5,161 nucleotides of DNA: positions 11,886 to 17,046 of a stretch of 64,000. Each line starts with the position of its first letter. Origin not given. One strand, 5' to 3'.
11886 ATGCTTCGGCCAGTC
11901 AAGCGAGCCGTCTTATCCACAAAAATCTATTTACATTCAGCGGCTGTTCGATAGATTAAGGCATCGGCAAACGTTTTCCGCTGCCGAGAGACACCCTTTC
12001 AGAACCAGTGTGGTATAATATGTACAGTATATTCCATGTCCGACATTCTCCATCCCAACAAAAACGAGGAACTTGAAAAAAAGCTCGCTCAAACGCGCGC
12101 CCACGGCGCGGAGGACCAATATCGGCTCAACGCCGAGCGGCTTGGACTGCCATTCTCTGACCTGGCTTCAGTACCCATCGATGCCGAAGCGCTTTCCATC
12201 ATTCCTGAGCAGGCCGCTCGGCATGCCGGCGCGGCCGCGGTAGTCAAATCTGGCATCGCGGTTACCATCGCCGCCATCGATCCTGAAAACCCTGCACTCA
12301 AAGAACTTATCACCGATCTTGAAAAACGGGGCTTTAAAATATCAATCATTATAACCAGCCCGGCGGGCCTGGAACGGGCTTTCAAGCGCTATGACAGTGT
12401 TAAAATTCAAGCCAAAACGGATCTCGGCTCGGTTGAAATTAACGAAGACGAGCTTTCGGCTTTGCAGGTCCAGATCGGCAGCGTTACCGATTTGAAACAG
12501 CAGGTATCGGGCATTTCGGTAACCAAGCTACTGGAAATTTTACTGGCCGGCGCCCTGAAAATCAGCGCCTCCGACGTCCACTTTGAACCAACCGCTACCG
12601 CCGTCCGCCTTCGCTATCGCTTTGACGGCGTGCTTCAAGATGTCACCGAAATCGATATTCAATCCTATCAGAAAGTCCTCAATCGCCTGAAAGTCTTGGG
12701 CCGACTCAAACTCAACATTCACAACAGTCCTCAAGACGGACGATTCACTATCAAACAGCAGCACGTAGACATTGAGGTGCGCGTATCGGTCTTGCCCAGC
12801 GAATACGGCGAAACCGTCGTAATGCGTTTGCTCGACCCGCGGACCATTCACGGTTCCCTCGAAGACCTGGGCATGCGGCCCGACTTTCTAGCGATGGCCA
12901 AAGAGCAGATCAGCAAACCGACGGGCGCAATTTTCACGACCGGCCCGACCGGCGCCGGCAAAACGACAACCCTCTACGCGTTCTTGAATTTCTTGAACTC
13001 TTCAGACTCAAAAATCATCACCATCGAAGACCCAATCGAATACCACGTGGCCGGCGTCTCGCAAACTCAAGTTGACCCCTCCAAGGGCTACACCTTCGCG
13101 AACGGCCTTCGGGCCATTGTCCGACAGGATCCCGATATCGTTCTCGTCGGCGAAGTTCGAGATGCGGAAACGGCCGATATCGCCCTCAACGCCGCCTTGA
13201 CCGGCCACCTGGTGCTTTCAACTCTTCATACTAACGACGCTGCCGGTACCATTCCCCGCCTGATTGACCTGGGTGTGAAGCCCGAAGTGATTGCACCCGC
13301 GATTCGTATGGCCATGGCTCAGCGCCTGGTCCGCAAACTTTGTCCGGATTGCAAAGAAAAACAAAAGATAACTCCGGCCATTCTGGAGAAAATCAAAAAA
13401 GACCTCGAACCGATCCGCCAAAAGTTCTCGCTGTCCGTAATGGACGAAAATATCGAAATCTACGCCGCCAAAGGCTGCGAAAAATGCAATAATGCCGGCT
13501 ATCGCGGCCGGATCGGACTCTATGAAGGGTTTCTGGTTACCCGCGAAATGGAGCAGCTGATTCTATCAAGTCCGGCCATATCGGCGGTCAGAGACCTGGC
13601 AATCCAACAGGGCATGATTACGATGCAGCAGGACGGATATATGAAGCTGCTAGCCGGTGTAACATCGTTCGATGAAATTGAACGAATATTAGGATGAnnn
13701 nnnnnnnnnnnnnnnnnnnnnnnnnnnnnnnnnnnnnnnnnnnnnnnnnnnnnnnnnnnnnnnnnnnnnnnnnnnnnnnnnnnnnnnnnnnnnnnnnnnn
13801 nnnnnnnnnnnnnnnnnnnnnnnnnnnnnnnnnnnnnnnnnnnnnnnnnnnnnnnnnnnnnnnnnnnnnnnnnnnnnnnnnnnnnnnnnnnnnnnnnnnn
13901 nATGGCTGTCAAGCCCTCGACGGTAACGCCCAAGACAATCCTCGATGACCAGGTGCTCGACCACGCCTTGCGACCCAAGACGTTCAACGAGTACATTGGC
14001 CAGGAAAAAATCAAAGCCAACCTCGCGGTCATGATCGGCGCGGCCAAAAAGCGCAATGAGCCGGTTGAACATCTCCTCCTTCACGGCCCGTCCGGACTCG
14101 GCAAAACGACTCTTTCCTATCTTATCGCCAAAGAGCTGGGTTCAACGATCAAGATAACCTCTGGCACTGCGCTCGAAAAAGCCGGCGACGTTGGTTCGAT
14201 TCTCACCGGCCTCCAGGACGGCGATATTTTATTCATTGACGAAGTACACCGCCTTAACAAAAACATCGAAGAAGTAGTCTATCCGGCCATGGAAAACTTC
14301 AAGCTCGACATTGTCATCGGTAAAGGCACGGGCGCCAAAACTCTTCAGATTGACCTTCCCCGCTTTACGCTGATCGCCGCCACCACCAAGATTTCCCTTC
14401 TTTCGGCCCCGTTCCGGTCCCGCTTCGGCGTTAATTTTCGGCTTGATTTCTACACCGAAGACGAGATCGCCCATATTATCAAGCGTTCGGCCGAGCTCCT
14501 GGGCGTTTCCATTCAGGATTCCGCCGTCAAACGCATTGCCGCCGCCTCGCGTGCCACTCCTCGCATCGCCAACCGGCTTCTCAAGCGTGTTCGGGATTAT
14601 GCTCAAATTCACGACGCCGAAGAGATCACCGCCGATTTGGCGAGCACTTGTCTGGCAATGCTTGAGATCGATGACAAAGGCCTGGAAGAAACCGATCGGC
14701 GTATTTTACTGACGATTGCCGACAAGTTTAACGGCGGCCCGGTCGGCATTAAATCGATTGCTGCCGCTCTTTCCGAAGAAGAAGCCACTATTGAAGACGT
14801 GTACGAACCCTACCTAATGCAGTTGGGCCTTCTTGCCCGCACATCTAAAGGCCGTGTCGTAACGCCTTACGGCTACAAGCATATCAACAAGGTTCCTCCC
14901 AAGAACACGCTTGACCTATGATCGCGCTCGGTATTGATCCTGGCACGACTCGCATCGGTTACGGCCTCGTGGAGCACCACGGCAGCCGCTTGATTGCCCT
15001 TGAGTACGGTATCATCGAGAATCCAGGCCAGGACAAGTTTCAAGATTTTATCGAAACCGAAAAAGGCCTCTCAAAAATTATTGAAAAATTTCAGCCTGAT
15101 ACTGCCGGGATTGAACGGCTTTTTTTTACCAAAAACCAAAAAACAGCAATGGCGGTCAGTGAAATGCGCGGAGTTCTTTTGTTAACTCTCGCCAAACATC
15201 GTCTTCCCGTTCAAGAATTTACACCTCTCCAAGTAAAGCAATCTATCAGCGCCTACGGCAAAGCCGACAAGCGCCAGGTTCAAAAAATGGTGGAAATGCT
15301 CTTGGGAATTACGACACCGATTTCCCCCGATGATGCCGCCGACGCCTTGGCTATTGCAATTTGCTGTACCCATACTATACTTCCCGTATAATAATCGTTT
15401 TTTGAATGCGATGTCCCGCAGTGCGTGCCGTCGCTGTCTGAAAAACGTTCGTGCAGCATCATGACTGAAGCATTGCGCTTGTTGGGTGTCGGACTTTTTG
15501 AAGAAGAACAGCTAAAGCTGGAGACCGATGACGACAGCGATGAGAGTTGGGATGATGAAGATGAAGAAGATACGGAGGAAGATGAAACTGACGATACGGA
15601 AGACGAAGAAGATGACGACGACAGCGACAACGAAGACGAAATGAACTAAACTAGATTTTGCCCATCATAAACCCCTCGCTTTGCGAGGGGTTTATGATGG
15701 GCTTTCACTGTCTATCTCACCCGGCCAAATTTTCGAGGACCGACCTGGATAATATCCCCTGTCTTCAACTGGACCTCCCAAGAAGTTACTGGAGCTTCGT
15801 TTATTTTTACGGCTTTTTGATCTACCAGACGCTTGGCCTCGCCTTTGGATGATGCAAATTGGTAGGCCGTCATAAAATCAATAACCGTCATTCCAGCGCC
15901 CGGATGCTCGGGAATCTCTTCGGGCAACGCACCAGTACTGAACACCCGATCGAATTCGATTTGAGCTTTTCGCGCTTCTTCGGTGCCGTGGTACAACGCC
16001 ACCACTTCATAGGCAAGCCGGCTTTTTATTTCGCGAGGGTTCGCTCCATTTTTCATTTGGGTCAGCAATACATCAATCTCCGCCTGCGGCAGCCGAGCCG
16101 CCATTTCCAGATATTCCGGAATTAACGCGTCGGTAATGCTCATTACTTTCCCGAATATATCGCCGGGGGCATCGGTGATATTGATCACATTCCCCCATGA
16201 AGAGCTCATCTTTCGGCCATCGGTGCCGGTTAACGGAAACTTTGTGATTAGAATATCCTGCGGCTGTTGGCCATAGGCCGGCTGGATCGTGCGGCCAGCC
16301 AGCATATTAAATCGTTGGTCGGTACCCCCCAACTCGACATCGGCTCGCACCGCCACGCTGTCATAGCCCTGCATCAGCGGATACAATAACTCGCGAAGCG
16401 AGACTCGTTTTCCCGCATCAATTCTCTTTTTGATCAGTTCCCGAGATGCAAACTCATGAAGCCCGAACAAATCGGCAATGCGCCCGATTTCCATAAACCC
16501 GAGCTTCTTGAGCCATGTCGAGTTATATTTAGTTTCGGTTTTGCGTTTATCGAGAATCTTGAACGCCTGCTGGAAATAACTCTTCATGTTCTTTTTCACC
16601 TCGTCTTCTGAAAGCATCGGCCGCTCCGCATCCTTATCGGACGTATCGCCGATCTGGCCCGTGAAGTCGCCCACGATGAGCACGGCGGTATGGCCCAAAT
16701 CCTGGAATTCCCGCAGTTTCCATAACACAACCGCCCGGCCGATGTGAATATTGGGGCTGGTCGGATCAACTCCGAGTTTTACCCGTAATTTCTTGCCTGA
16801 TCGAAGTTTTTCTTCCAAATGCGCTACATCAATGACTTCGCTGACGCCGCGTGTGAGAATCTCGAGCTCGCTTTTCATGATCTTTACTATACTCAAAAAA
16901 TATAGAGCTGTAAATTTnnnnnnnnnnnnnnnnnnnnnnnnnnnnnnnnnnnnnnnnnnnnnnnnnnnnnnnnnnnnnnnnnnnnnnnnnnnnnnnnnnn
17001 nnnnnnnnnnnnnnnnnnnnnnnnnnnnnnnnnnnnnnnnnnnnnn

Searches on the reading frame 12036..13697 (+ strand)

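Call 8: search_protein_families(library=pfam, max_evalue=0.0001, proteins=[window:12036-13697:+])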
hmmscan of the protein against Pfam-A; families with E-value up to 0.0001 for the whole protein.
window:12036-13697:+ (553 aa): 2 families
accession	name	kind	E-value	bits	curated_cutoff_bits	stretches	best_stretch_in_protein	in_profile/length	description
PF00437.27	T2SSE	-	2.2e-117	392.3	24.9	1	161-550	7-370/370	Type II/IV secretion system protein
PF05157.20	MshEN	-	4e-08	33.6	23.1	1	36-121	1-85/90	MshEN domain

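Call 62: search_protein_families(library=ncbifam, max_evalue=0.01, proteins=[window:12036-13697:+])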
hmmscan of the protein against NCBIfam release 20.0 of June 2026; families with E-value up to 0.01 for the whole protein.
window:12036-13697:+ (553 aa): 22 families
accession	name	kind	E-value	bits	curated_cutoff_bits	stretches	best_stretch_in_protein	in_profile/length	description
TIGR02538.1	type_IV_pilB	equivalog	3.2e-143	478.3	675.65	1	9-551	27-561/564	type IV-A pilus assembly ATPase PilB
TIGR02533.1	type_II_gspE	equivalog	7.9e-141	470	630.25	1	96-551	42-485/486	type II secretion system ATPase GspE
NF053534.1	T4PilAsmATPsTfpB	equivalog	1.2e-120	403.6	850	1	31-551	71-581/584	type IV pilus assembly ATPase TfpB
NF007755.0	PRK10436.1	equivalog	6.1e-118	394.4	617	1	149-553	72-460/465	type II secretion system protein GspE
NF041000.1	ATPase_ComGA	equivalog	2.7e-70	236.4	300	1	169-433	3-266/267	competence type IV pilus ATPase ComGA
TIGR01420.1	pilT_fam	subfamily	5.6e-52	177.1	319.1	1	167-432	3-260/343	PilT/PilU family type 4a pilus ATPase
TIGR02524.1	dot_icm_DotB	equivalog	1.6e-25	90.1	463.3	1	290-442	128-291/358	Dot/Icm type IV secretion system ATPase DotB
TIGR02525.1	plasmid_TraJ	equivalog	5.5e-25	88.1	368.3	1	261-412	120-272/372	plasmid transfer ATPase TraJ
NF058587.1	archaellum_moto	equivalog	2.8e-19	69.3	550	1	298-413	277-397/527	archaellum flagellar ATPase motor FlaI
TIGR03819.1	heli_sec_ATPase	hypoth_equivalog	1.5e-13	50.7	373.15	1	212-426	97-314/340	TadA family conjugal transfer-associated ATPase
TIGR02782.1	TrbB_P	equivalog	1.8e-13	50.4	304.55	1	298-412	138-255/303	P-type conjugative transfer ATPase TrbB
NF010469.0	PRK13894.1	subfamily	1.4e-12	47.6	508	1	297-412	150-267/320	conjugal transfer ATPase TrbB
TIGR02788.1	VirB11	equivalog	1.1e-11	44.4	249.95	1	298-433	146-285/308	P-type DNA transfer ATPase VirB11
NF053672.1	bindosome_BasE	exception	1.1e-10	40.9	1000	1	282-418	256-396/512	bindosome assembly system ATPase subunit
NF010407.0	PRK13833.1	subfamily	7.5e-10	38.7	499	1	291-412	140-262/323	conjugal transfer protein TrbB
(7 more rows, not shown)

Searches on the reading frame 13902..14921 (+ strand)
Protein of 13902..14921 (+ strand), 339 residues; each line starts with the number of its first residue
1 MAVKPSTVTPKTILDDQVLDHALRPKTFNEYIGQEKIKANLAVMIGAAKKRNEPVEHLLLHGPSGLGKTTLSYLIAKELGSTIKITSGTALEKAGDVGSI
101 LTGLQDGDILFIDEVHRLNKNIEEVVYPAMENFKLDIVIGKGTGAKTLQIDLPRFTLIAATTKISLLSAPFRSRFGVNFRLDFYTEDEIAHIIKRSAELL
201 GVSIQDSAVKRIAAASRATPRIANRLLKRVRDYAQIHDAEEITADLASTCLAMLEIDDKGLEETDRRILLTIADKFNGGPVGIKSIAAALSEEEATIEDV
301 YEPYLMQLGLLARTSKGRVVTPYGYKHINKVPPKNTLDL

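Call 9: search_protein_families(library=pfam, max_evalue=0.001, proteins=[window:13902-14921:+])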
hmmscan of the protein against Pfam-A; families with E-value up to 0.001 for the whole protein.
window:13902-14921:+ (339 aa): 8 families
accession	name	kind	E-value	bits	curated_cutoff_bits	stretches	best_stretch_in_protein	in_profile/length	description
PF05496.18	RuvB_N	-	2.9e-69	232.3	27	1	23-181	1-159/159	Holliday junction DNA helicase RuvB P-loop domain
PF17864.7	AAA_lid_4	-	2.2e-26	91.9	27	1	184-257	1-74/74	RuvB AAA lid domain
PF05491.19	RuvB_C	-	1.7e-25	89.2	24.7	1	259-328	2-71/72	RuvB C-terminal winged helix domain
PF00004.35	AAA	-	1.9e-16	61.1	21.2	1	58-181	1-129/131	ATPase family associated with various cellular activities (AAA)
PF07728.20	AAA_5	-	1.5e-09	38.5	22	1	57-175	1-139/139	AAA domain (dynein-related subfamily)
PF06068.19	TIP49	-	2.3e-05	24.2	23.8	1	26-87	20-82/347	TIP49 P-loop domain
PF00910.28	RNA_helicase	-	0.00014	22.7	21.5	1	59-135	2-80/105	RNA helicase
PF13173.12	AAA_14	-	0.00024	21.6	27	1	58-139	5-95/129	AAA domain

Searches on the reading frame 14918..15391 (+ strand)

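Call 9: search_protein_families(library=pfam, max_evalue=0.001, proteins=[window:14918-15391:+])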
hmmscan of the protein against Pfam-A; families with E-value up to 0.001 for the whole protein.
window:14918-15391:+ (157 aa): 1 family
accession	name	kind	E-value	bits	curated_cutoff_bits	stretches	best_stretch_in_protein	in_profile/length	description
PF02075.23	RuvC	-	2.7e-44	151.1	22.2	1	4-149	2-147/148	Crossover junction endodeoxyribonuclease RuvC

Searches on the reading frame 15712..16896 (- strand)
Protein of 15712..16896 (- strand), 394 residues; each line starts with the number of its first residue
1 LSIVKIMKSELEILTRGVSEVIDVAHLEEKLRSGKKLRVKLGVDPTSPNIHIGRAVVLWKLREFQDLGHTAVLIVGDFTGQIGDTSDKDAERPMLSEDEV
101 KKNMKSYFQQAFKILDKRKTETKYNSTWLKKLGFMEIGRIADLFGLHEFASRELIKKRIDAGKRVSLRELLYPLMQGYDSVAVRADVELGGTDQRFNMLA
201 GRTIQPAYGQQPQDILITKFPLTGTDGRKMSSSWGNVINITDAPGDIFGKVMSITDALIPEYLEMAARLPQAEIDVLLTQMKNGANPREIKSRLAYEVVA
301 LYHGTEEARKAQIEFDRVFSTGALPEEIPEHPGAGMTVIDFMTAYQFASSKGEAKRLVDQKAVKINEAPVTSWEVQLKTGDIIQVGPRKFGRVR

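Call 9: search_protein_families(library=pfam, max_evalue=0.001, proteins=[window:15712-16896:-])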
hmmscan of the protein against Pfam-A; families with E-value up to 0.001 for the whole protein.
window:15712-16896:- (394 aa): 3 families
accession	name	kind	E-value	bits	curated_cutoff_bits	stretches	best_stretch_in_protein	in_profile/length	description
PF00579.31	tRNA-synt_1b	-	6.4e-64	216.5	21.1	1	34-319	3-291/292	tRNA synthetases class I (W and Y)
PF01479.30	S4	-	3.7e-06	27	22.8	1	343-383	8-48/48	S4 domain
PF22421.1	SYY_C-terminal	-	0.00013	22.3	27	1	334-381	17-64/83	Tyrosine--tRNA ligase SYY-like C-terminal domain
